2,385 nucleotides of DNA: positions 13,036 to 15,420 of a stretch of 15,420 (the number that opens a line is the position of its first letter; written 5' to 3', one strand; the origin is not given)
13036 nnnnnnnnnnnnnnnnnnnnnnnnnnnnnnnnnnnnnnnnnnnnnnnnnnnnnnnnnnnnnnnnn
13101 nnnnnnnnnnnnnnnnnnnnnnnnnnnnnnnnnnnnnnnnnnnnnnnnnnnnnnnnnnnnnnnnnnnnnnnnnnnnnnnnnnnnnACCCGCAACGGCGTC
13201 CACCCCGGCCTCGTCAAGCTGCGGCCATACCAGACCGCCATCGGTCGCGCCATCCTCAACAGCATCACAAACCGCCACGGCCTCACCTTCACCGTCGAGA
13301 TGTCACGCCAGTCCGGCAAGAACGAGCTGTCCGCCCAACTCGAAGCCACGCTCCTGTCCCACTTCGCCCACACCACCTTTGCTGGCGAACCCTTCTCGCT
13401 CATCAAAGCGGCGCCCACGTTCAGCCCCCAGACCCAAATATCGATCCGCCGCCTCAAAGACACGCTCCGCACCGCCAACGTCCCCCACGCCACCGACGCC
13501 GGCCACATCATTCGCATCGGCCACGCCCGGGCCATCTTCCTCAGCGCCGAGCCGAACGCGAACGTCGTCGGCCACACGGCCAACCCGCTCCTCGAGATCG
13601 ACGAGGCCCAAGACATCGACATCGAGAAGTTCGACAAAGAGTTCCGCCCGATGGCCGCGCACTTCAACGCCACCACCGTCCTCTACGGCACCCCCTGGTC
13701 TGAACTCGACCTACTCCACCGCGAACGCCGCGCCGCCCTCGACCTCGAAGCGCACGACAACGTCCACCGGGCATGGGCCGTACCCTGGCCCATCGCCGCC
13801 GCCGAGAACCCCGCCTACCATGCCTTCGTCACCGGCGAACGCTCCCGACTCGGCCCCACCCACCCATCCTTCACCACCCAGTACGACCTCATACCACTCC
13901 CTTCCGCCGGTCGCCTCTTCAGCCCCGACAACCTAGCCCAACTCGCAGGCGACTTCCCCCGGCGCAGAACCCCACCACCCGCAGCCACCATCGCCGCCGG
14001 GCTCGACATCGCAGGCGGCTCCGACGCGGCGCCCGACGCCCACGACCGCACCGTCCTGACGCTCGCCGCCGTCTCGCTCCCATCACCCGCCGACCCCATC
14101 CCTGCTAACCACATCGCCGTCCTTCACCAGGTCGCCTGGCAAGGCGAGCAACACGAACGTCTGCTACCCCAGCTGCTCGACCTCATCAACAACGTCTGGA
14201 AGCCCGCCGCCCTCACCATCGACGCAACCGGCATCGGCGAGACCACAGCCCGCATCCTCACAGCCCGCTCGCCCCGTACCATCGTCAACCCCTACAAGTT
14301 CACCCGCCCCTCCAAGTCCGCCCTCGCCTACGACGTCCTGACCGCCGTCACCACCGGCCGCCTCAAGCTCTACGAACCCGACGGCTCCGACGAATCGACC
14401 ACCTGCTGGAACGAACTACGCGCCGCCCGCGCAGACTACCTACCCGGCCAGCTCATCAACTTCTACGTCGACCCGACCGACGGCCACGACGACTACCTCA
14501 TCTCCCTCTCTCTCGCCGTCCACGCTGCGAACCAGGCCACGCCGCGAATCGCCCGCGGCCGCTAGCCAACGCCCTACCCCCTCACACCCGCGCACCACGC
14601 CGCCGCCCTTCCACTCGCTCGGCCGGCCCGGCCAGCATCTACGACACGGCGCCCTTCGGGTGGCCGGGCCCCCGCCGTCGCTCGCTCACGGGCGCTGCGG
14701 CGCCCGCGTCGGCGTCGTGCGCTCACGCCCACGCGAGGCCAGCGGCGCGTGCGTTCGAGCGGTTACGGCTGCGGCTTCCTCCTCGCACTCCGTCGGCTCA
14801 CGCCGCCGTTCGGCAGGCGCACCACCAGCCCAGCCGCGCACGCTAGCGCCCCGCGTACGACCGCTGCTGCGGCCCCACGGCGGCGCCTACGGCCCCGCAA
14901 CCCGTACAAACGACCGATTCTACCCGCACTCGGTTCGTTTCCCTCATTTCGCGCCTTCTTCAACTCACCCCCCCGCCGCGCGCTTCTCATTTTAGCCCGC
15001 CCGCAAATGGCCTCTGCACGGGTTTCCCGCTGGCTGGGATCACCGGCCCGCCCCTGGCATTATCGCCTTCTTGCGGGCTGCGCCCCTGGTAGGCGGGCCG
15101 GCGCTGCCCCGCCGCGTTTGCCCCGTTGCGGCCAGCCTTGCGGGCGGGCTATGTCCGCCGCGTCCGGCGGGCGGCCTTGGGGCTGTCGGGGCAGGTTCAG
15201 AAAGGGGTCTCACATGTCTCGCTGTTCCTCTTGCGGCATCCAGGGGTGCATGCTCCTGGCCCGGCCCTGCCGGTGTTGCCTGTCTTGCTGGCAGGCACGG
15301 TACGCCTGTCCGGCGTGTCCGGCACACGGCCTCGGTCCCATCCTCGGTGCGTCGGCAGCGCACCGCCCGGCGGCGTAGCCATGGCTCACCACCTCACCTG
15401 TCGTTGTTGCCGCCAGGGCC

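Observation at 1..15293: Near-minimal temperate tailed-phage-like genome with no recognisable replication, immunity, tape-measure or protease genes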

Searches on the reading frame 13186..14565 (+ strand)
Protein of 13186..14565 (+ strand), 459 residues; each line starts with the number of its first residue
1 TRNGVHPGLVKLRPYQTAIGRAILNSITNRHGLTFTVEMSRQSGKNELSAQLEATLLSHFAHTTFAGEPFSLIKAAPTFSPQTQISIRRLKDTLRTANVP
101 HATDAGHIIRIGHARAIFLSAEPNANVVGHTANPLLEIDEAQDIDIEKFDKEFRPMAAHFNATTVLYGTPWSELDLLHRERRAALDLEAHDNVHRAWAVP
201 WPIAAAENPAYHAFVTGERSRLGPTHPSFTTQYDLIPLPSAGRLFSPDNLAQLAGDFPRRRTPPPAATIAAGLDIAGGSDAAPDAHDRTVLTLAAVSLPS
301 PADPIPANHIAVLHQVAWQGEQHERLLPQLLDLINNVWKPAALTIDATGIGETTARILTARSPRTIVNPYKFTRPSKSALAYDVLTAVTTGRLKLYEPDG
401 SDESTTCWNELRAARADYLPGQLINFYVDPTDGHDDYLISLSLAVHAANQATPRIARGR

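Call 7: search_protein_families(library=pfam, max_evalue=0.01, proteins=[window:13186-14565:+])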
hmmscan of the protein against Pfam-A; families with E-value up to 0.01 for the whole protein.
window:13186-14565:+ (459 aa): 0 families

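Call 9: search_protein_families(library=phrogs, max_evalue=0.01, proteins=[window:13186-14565:+])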
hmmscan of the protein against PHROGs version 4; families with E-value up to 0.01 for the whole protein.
window:13186-14565:+ (459 aa): 3 families
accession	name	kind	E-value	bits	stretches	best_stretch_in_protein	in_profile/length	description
phrog_5909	-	head and packaging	4e-05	23.9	1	312-448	138-268/285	terminase large subunit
phrog_38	-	head and packaging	0.00014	21.7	1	225-413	508-681/760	terminase large subunit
phrog_5713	-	head and packaging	0.0019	19.2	1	336-396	18-76/143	terminase large subunit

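Call 70: search_dna_similar(query=window:13186-14562:+, collection=phages, mode=protein, max_evalue=0.001, max_rows=15)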
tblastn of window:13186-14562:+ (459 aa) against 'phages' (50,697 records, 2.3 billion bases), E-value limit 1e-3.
Records with a match: 13; places in all: 13; records where one place covers at least 80% of the query: 8.
Best place of each record, by identity: <60% 13.
By first word of the organism name: Streptomyces 6; Bacillus 4; Meiothermus 2; Thermus 1.
By host as written in the record: Bacillus bogoriensis 2; Bacillus cereus 2; Meiothermus sp. 2; Streptomyces sp. 5a 2; Streptomyces lividans JI 1326 2; Thermus thermophilus HB8 1; Streptomyces mirabilis NRRL B-2400 1; Streptomyces turgidiscabies 1.
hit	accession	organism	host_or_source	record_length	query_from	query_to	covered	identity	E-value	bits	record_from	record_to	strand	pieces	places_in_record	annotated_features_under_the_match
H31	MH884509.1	Bacillus phage vB_BboS-125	Bacillus bogoriensis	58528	15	448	95%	30.1%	3e-42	166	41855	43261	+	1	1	terminase-like family protein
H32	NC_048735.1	Bacillus phage vB_BboS-125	Bacillus bogoriensis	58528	15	448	95%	30.1%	3e-42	166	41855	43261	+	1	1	terminase-like family protein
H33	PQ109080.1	Thermus phage Riverbug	Thermus thermophilus HB8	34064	40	453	90%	26.7%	9e-8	61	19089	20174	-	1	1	TerL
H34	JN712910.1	Bacillus phage BCD7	Bacillus cereus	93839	10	448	96%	24.9%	2e-26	119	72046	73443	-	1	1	putative terminase large subunit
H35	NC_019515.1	Bacillus phage BCD7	Bacillus cereus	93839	10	448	96%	24.9%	2e-26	119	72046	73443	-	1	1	putative terminase large subunit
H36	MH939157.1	Meiothermus phage MMP17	Meiothermus sp.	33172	40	445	88%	26.0%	1e-6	57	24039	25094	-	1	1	terminase, ATPase subunit | hypothetical protein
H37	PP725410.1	Streptomyces phage GiJojo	Streptomyces mirabilis NRRL B-2400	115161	12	445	95%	23.3%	5e-11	71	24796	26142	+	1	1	61: terminase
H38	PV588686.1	Streptomyces phage pSt2308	Streptomyces turgidiscabies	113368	12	445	95%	22.9%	2e-10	69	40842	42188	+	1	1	terminase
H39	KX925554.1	Streptomyces phage BRock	Streptomyces sp. 5a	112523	12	378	80%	26.0%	2e-12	76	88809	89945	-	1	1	terminase large subunit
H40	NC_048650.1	Streptomyces phage BRock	Streptomyces sp. 5a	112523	12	378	80%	26.0%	2e-12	76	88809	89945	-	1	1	terminase large subunit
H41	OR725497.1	Streptomyces phage LuckySocke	Streptomyces lividans JI 1326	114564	12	378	80%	23.2%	1e-10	70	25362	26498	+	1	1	70: terminase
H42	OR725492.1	Streptomyces phage Alone3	Streptomyces lividans JI 1326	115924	12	378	80%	23.2%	1e-10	70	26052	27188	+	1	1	71: terminase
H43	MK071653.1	Meiothermus phage MMP7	Meiothermus sp.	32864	312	445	29%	33.6%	2e-4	50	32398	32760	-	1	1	terminase large subunit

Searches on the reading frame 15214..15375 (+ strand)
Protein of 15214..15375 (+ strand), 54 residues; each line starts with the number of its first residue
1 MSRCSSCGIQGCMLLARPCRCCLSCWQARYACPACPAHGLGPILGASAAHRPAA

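Call 119: search_protein_families(library=pfam, max_evalue=1, proteins=[window:15214-15375:+])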
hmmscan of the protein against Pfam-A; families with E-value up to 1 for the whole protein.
window:15214-15375:+ (54 aa): 0 families
